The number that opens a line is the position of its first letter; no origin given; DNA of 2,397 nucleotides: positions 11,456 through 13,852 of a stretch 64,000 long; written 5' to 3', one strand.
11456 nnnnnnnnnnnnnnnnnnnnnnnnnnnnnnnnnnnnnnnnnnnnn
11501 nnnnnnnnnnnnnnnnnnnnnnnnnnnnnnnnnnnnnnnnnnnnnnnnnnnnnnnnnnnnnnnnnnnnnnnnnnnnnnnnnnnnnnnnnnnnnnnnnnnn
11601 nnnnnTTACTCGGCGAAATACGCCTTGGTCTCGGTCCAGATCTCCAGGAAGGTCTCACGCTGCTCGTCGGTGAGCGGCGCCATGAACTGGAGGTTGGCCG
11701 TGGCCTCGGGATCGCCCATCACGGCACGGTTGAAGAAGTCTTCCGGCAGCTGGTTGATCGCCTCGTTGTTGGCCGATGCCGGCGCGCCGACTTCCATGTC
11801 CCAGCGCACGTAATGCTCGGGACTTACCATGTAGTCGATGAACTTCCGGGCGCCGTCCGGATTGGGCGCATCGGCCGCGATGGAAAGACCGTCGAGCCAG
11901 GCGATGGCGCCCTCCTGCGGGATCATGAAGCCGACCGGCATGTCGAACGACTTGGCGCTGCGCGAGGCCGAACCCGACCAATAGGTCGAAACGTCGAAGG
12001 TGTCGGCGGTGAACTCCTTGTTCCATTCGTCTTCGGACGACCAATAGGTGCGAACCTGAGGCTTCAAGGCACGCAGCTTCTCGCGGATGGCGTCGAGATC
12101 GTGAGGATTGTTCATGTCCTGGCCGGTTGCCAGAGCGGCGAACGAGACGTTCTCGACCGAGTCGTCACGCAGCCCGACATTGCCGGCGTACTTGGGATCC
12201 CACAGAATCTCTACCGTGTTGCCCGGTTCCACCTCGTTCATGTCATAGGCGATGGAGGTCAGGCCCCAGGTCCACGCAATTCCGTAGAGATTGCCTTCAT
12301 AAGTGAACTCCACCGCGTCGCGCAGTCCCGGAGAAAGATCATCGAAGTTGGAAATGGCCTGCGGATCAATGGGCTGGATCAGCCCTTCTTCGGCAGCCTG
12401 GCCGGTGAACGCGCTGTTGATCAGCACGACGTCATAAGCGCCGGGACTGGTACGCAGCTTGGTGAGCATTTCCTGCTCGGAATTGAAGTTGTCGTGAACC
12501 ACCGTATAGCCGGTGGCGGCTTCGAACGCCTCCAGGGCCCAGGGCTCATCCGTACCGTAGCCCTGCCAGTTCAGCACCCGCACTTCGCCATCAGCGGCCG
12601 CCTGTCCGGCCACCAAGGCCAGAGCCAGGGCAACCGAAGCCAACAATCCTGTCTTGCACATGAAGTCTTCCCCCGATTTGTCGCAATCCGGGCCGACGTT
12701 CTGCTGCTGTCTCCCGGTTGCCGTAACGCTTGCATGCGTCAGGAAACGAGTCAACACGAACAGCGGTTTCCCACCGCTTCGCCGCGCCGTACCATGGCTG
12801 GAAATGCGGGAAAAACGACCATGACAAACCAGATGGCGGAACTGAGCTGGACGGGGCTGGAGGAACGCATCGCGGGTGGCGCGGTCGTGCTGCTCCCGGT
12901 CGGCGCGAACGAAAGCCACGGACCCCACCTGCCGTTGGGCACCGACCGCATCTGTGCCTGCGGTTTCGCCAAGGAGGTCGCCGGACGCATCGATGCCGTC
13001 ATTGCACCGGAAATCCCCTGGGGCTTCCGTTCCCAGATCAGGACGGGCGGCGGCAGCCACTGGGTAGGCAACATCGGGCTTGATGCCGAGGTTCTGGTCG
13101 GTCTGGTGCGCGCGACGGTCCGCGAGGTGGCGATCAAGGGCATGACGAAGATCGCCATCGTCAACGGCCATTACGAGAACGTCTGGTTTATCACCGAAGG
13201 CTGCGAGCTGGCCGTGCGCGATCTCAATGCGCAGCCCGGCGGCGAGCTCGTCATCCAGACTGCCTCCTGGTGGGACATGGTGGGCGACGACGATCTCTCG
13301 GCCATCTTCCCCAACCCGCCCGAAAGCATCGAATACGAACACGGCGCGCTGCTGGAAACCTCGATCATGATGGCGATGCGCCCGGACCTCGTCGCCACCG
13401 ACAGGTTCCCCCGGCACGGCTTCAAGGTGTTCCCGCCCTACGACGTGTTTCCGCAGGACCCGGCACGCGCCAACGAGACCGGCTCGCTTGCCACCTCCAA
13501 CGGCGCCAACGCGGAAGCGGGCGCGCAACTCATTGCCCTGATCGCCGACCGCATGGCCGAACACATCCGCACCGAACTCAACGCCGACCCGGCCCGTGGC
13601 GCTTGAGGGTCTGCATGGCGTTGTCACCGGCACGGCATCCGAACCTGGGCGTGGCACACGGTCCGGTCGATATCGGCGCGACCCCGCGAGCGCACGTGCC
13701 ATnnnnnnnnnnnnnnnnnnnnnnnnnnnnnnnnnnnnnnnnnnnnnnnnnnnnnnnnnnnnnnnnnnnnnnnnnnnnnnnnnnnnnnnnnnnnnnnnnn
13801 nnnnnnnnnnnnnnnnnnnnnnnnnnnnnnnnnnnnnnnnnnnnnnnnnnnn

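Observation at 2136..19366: Candidate amine / N-methyl-amine catabolic neighbourhood combining a Rieske oxygenase, GGT, a creatininase-family amidase, an isochorismatase-like amidase, a Pot-type importer, a DgcA/TMADH-like demethylase and a PuuB-like oxidase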

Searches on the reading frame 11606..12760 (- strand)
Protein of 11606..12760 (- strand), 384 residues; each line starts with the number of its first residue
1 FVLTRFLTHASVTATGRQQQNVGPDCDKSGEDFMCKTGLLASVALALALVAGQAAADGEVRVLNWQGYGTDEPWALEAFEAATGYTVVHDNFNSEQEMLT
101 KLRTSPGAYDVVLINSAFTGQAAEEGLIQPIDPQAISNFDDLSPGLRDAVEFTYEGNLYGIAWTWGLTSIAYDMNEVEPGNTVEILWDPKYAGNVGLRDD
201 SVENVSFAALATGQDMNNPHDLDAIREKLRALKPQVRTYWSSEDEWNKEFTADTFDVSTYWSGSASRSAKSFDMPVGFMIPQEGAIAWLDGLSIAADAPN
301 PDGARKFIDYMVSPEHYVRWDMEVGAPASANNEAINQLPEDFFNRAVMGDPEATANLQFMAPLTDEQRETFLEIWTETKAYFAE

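Call 5: search_protein_families(library=ncbifam, proteins=[window:11606-12760:-], max_evalue=0.00001)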
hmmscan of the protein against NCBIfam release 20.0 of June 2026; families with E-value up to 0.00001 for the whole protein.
window:11606-12760:- (384 aa): 4 families
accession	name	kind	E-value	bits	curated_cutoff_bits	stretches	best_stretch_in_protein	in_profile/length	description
NF007048.0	PRK09501.1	equivalog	7e-43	146.8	582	1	38-338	7-304/348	spermidine/putrescine ABC transporter substrate-binding protein PotD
NF007962.0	PRK10682.1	equivalog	1.3e-26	93.5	636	1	38-342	11-329/370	spermidine/putrescine ABC transporter substrate-binding protein PotF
NF041888.1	ABC_SBP_YdcS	equivalog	2.1e-16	59.7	725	1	42-175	16-152/379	putative ABC transporter substrate-binding protein YdcS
TIGR03227.1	PhnS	equivalog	8.2e-06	24.9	395.3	0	39-142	11-120/360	2-aminoethylphosphonate ABC transporter substrate-binding protein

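Call 38: search_solved_structures(query=window:11606-12661:-, max_evalue=0.00001)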
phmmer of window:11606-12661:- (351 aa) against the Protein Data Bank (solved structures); distinct sequences matched with E-value up to 0.00001: 27.
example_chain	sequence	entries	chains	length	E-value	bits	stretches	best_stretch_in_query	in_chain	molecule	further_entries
7xjm_A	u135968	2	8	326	1.6e-39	139.1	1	22-320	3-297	Putrescine-binding periplasmic protein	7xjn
8y5h_E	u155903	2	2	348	9.2e-38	133.3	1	6-303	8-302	Spermidine/putrescine-binding periplasmic protein | Putrescine-binding periplasmic protein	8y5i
1pot_A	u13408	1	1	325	8.3e-35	123.6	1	30-303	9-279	SPERMIDINE/PUTRESCINE-BINDING PROTEIN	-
1poy_1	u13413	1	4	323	8.3e-35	123.6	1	30-303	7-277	SPERMIDINE/PUTRESCINE-BINDING PROTEIN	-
4gl0_A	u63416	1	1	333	1.3e-28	103.3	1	24-348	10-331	Lmo0810 protein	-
3ttl_A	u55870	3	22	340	6.6e-25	91.1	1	27-292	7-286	Polyamine transport protein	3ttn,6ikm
4eqb_A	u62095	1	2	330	9.7e-24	87.2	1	27-327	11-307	Spermidine/putrescine ABC superfamily ATP binding cassette transporter, binding protein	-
3ttm_A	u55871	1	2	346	1.6e-23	86.5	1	24-293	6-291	Polyamine transport protein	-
3ttk_A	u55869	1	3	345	1.7e-23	86.4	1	24-293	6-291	Polyamine transport protein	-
7oys_A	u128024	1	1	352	1.5e-22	83.3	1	27-287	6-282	Putrescine-binding periplasmic protein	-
7oyu_A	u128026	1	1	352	4.1e-22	81.9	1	27-287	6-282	Putrescine-binding periplasmic protein PotF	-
7oyz_A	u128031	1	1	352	5.2e-22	81.5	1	27-287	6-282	Putrescine-binding periplasmic protein PotF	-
7oyx_A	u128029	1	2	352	1e-21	80.5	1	27-287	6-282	Putrescine-binding periplasmic protein PotF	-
7oyy_A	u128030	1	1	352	1.3e-21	80.2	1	27-287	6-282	Putrescine-binding periplasmic protein PotF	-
7oyt_A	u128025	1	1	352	2.1e-21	79.5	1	27-287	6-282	Putrescine-binding periplasmic protein PotF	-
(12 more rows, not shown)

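Call 70: search_solved_structures(query=window:11606-12661:-, max_evalue=1e-30, show_alignments=3)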
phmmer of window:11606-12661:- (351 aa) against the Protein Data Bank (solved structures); distinct sequences matched with E-value up to 1e-30: 4.
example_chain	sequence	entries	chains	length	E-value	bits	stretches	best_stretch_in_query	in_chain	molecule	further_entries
7xjm_A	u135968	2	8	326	1.6e-39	139.1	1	22-320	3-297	Putrescine-binding periplasmic protein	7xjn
8y5h_E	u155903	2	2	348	9.2e-38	133.3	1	6-303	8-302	Spermidine/putrescine-binding periplasmic protein | Putrescine-binding periplasmic protein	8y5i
1pot_A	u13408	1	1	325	8.3e-35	123.6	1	30-303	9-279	SPERMIDINE/PUTRESCINE-BINDING PROTEIN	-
1poy_1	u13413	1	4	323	8.3e-35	123.6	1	30-303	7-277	SPERMIDINE/PUTRESCINE-BINDING PROTEIN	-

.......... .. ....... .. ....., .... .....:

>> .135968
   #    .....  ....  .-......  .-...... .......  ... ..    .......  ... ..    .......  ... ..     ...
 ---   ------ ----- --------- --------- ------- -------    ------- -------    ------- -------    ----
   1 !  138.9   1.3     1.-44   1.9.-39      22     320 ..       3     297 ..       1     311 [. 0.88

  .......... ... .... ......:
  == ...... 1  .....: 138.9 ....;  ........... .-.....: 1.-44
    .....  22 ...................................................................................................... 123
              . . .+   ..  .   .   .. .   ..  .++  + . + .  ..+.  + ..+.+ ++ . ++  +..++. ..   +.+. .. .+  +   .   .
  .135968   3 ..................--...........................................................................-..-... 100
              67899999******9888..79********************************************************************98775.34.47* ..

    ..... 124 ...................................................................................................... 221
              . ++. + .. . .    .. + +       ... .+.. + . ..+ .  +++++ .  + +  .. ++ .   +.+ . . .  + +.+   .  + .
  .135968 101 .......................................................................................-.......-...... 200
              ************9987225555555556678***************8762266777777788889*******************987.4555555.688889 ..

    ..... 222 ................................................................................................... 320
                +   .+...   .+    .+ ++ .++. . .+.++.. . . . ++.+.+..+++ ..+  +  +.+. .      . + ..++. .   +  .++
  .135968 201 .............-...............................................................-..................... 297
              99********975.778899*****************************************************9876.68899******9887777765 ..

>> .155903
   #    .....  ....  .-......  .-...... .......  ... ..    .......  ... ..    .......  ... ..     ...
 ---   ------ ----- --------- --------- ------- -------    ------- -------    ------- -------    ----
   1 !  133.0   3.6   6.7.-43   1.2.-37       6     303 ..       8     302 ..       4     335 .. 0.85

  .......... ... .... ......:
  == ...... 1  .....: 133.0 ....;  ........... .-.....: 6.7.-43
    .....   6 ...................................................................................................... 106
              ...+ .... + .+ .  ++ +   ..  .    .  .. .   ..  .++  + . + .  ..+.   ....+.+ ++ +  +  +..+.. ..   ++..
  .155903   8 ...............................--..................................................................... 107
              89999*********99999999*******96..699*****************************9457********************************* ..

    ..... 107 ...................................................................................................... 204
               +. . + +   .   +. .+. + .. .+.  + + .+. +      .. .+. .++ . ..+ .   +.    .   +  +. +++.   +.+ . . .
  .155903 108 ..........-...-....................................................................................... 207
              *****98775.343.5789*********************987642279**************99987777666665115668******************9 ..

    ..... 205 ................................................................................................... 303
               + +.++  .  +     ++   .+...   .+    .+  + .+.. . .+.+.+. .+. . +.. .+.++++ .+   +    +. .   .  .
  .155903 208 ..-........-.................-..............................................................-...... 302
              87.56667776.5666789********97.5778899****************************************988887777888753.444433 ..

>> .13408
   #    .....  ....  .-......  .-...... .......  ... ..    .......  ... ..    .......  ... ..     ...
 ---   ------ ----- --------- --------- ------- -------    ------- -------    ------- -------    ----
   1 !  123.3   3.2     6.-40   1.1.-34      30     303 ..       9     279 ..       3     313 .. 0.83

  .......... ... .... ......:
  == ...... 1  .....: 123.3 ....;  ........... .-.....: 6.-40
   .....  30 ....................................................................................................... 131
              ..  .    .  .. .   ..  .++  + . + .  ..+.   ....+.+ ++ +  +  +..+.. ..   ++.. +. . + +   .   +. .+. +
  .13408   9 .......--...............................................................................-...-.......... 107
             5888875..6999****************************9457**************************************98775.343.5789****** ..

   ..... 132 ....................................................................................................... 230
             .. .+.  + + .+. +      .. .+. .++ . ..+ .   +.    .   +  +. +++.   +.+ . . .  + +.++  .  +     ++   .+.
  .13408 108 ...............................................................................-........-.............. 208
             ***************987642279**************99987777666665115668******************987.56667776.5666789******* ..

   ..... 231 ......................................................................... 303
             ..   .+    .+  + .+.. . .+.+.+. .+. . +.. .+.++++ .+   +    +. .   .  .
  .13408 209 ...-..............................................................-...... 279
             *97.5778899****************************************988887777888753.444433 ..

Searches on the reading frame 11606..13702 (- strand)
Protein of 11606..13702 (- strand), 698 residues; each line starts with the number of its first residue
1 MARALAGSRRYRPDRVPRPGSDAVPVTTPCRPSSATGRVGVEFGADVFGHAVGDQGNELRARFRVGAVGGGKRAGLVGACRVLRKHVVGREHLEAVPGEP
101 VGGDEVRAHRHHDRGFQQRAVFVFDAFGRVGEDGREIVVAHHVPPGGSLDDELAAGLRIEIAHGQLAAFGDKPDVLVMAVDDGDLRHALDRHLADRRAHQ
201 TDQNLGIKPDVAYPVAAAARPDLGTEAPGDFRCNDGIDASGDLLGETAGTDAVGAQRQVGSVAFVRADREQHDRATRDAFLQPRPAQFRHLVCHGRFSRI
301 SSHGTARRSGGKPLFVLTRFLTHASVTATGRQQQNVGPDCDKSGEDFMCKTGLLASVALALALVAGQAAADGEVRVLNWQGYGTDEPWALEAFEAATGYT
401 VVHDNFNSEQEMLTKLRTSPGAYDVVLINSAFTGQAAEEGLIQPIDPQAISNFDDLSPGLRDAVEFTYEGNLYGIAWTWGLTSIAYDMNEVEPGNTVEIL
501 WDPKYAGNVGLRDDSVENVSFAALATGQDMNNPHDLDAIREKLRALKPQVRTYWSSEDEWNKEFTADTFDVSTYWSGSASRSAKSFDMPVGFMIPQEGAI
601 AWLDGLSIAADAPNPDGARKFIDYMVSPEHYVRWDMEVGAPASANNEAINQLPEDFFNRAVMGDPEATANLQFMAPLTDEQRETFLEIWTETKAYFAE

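Call 3: search_protein_families(library=pfam, proteins=[window:11606-13702:-])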
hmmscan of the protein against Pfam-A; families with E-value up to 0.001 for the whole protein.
window:11606-13702:- (698 aa): 3 families
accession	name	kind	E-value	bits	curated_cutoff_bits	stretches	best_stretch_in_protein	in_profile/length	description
PF13416.11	SBP_bac_8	-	1.8e-33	117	27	1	389-637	2-255/279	Bacterial extracellular solute-binding protein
PF13343.11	SBP_bac_6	-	5e-25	88.8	24.6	1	424-654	5-230/245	Bacterial extracellular solute-binding protein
PF01547.30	SBP_bac_1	-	1.9e-12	48.2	26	1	386-629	11-304/307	Bacterial extracellular solute-binding protein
